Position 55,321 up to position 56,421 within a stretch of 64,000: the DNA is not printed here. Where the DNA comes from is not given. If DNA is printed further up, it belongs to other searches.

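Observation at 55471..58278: Cas4-like nuclease translationally coupled to a fused PriS-PriL primase, divergent from PCNA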

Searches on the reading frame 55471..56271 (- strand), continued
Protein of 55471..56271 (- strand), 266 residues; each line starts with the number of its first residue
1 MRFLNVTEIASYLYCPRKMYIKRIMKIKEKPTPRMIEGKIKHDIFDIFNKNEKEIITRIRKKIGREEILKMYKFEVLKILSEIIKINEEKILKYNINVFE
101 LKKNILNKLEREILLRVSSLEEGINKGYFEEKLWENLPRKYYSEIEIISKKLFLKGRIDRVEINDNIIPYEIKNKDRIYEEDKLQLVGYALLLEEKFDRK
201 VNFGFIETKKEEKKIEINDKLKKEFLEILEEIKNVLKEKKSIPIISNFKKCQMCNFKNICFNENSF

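Call 67: search_protein_families(library=pfam, proteins=[L007:6911-7174:+, L007:7214-8176:+, L007:4876-5973:-, L001:5471-6004:+, L017:3711-4268:+, L025:7030-7995:+, L012:5698-6657:+, L012:6791-7396:+, L012:7393-7938:+, L029:7531-7992:+], max_evalue=0.001)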
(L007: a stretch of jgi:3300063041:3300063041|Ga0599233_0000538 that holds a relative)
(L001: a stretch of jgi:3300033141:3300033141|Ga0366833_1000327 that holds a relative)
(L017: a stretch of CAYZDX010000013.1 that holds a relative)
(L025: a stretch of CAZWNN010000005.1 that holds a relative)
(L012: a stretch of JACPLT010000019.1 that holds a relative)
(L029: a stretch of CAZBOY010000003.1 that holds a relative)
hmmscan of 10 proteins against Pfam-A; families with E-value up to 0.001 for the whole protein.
L007:6911-7174:+ (87 aa): 1 family
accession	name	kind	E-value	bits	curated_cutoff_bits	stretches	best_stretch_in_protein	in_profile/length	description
PF05239.21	PRC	-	4.1e-09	36.8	21.2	1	5-81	2-71/78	PRC-barrel domain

L007:7214-8176:+ (320 aa): 9 families
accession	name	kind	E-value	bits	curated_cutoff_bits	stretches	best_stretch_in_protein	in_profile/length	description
PF08542.16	Rep_fac_C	-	8.7e-21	74.6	23.6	1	228-313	2-88/88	Replication factor C C-terminal domain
PF00004.35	AAA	-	5.9e-15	56.3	21.2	1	44-160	3-129/131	ATPase family associated with various cellular activities (AAA)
PF13177.12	DNA_pol3_delta2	-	4.3e-12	46.8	27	1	83-162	83-160/161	DNA polymerase III, delta subunit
PF05496.18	RuvB_N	-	1.1e-09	38.7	27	1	13-131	2-112/159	Holliday junction DNA helicase RuvB P-loop domain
PF03215.21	Rad17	-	1.4e-06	28.8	23.8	1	4-72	5-77/186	Rad17 P-loop domain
PF13173.12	AAA_14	-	2.9e-05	24.5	27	1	45-161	8-122/129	AAA domain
PF01078.27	Mg_chelatase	-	0.00014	21.8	20.3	0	16-74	1-56/207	Magnesium chelatase, subunit ChlI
PF25199.1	nSTAND_NTPase5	-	0.00022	21.5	34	1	24-142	26-134/145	Novel STAND NTPase 5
PF25361.1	AAA_lid_RFC1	-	0.0009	19.1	34.9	0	170-216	7-53/59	RFC1-like, AAA+ ATPase lid domain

L007:4876-5973:- (365 aa): 1 family
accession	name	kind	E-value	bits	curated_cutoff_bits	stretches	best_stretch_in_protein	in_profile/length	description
PF00579.31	tRNA-synt_1b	-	1.3e-48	166.3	21.1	1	36-333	3-286/292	tRNA synthetases class I (W and Y)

L001:5471-6004:+ (177 aa): 2 families
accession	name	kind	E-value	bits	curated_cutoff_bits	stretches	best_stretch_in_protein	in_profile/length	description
PF01966.28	HD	-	4.6e-14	53.2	22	1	30-126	3-113/116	HD domain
PF13875.12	DUF4202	-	1.9e-06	28.3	35.1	1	75-166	86-171/183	Domain of unknown function (DUF4202)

L017:3711-4268:+ (185 aa): 1 family
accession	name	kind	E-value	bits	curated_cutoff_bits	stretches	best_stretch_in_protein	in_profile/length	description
PF06941.18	NT5C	-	7.2e-20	72.1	24.8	1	4-181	4-174/180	5' nucleotidase, deoxy (Pyrimidine), cytosolic type C protein (NT5C)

L025:7030-7995:+ (321 aa): 0 families

L012:5698-6657:+ (319 aa): 7 families
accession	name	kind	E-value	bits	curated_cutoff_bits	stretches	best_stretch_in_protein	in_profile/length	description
PF13412.12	HTH_24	-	5.4e-22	77.6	21.9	2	6-53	1-48/48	Winged helix-turn-helix DNA-binding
PF13404.12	HTH_AsnC-type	-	3.8e-19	68.6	27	2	6-47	1-42/42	AsnC-type helix-turn-helix domain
PF01037.27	AsnC_trans_reg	-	3.6e-06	27.2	25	0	78-128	5-56/73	Lrp/AsnC ligand binding domain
PF12802.13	MarR_2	-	1.6e-05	25.4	27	0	180-219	10-50/61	MarR family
PF08279.18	HTH_11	-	6.7e-05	23.1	25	0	181-220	6-46/55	HTH domain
PF13545.12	HTH_Crp_2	-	0.00018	21.9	27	0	18-64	18-67/70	Crp-like helix-turn-helix domain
PF09756.15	DDRGK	-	0.00043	20.4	27.8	1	161-221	88-145/188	DDRGK domain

L012:6791-7396:+ (201 aa): 2 families
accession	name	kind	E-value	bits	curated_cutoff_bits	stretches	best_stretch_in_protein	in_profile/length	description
PF18765.7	Polbeta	-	1.7e-06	28.6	26.9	1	101-170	9-82/93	Polymerase beta, Nucleotidyltransferase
PF01909.29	NTP_transf_2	-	0.00014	22.6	21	1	105-170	14-84/93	Nucleotidyltransferase domain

L012:7393-7938:+ (181 aa): 0 families

L029:7531-7992:+ (153 aa): 1 family
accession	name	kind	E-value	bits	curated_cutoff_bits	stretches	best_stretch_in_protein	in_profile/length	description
PF14091.12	DUF4269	-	0.00015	22.5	28.9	1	9-97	3-89/151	Domain of unknown function (DUF4269)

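Call 77: fold_search(model_id=the predicted structure, library=viral)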
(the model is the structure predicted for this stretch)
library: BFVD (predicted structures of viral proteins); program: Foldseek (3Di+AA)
matches with E <= 10: 464; with E <= 0.001: 121
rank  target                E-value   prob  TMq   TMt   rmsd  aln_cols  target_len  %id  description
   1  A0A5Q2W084            1.4e-08  1.00  0.57  0.60   6.4       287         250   19  (no name in the UniProt tables at hand)
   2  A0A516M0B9            3.4e-08  1.00  0.55  0.51   7.8       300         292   14  (no name in the UniProt tables at hand)
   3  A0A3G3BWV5            1.8e-07  1.00  0.53  0.43   7.9       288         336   14  (no name in the UniProt tables at hand)
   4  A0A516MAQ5            3.4e-07  1.00  0.55  0.57   6.0       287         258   13  (no name in the UniProt tables at hand)
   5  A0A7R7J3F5            4.7e-07  1.00  0.55  0.55   7.1       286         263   12  (no name in the UniProt tables at hand)
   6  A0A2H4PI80            4.7e-07  1.00  0.47  0.45   8.3       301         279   14  Cas4 family exonuclease [Streptomyces phage WRightOn]
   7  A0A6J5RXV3            5.9e-07  1.00  0.61  0.62   4.9       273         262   16  COG2887 RecB family exonuclease [uncultured Caudovirales phage]
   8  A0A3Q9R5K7            6.2e-07  1.00  0.53  0.55   6.4       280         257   19  (no name in the UniProt tables at hand)
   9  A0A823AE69            7.3e-07  1.00  0.37  0.33   6.7       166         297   20  (no name in the UniProt tables at hand)
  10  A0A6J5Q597            8.2e-07  1.00  0.38  0.44   8.5       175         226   14  Cas4, CRISPR-associated protein Cas4 [uncultured Caudovirales phage]
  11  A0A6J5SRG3            1.6e-06  1.00  0.53  0.52   8.6       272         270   16  PD-(D/E)XK nuclease superfamily [uncultured Caudovirales phage]
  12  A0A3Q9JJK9            1.8e-06  1.00  0.51  0.25   9.4       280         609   16  (no name in the UniProt tables at hand)
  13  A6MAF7                1.8e-06  1.00  0.44  0.34   7.7       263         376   14  Gp092 [Lactococcus phage KSY1]
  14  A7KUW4                2.0e-06  1.00  0.52  0.52   6.6       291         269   12  (no name in the UniProt tables at hand)
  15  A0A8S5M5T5            2.2e-06  1.00  0.59  0.49   6.2       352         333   11  PD-(D/E)XK nuclease superfamily protein [Podoviridae sp. ctaNW81]
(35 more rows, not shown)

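Call 78: search_protein_families(library=padloc, proteins=[window:55471-56271:-], max_evalue=0.001)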
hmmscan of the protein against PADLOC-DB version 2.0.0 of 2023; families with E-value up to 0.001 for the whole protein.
window:55471-56271:- (266 aa): 23 families
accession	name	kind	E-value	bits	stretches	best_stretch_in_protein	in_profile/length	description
PDLC00943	Cas4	-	2.8e-29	100.3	2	140-260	54-178/180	CRISPR-associated protein Cas4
PDLC02034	Cas4d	-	2.5e-27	93.8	2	141-263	59-183/192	-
PDLC01250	Cas4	-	3.8e-27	93.6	2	139-260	50-167/168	"CAS-I,CAS-II,CAS-III,CAS-IV,CAS-V,CAS-VI; acquisition_associated"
PDLC02035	Cas4d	-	1.2e-26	91.4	2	141-263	52-177/196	-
PDLC01447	Cas4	-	7.5e-26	89.5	1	3-263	4-160/161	"CAS-I,CAS-II,CAS-III,CAS-IV,CAS-V,CAS-VI; acquisition_associated"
PDLC00944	Cas4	-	4e-22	77.3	2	142-260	55-176/177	Cas4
PDLC01611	Cas4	-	6.7e-22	76.5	1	143-261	46-157/158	"CAS-I,CAS-II,CAS-III,CAS-IV,CAS-V,CAS-VI; acquisition_associated"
PDLC02083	Cas4_II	-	4.9e-21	74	1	140-260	61-183/186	-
PDLC01773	Cas4c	-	7.8e-20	69.2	1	142-262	74-195/229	-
PDLC02067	Cas1b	-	1.9e-17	61.3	1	132-264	33-178/533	-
PDLC02087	Cas4b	-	1.1e-15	56.3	1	125-260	50-188/189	-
PDLC01747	Cas1g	-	1.1e-13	48.7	1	140-263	49-179/523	-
PDLC01463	Cas4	-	6.7e-12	43.8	1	5-261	45-267/268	"CAS-I,CAS-II,CAS-III,CAS-IV,CAS-V,CAS-VI; acquisition_associated"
PDLC02085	Cas4a2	-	4.7e-11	41.3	1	132-260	42-161/166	-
PDLC00942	Cas4a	-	2.3e-10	38.7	1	175-260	182-272/273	"CRISPR-associated protein Cas4/Csa1, subtype I-A/APERN"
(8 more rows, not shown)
